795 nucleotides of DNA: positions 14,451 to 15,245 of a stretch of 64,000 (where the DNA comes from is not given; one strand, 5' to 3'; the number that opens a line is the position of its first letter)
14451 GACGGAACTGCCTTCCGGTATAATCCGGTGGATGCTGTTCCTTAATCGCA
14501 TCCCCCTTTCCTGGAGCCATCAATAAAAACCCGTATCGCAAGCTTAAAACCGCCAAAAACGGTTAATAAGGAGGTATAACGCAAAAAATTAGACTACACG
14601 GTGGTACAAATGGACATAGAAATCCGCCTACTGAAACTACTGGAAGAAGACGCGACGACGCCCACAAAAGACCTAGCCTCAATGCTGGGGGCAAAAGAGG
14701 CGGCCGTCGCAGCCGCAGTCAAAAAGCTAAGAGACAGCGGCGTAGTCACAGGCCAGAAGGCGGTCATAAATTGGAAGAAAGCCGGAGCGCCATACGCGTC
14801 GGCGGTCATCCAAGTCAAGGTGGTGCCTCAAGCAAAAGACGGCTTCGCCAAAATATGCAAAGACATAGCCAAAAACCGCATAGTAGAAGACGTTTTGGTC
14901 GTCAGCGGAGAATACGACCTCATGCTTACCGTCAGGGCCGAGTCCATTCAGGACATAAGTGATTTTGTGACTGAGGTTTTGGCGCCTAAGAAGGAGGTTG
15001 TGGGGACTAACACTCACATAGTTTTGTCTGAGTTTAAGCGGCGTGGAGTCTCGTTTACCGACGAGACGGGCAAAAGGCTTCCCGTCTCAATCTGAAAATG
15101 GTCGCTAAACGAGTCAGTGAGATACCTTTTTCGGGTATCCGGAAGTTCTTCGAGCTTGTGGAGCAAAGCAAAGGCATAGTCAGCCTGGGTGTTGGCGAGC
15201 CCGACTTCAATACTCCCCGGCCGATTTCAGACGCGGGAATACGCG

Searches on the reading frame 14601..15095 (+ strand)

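Call 60: search_protein_families(library=pfam, proteins=[window:14601-15095:+], max_evalue=0.00001)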
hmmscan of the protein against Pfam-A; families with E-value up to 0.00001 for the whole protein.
window:14601-15095:+ (164 aa): 3 families
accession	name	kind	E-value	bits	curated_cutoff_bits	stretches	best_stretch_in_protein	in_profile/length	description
PF01037.27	AsnC_trans_reg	-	1.4e-12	47.7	25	1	70-144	1-73/73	Lrp/AsnC ligand binding domain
PF13412.12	HTH_24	-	2.9e-08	33.6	21.9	1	5-50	3-48/48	Winged helix-turn-helix DNA-binding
PF13404.12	HTH_AsnC-type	-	2.1e-07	31.1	27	1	6-44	4-42/42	AsnC-type helix-turn-helix domain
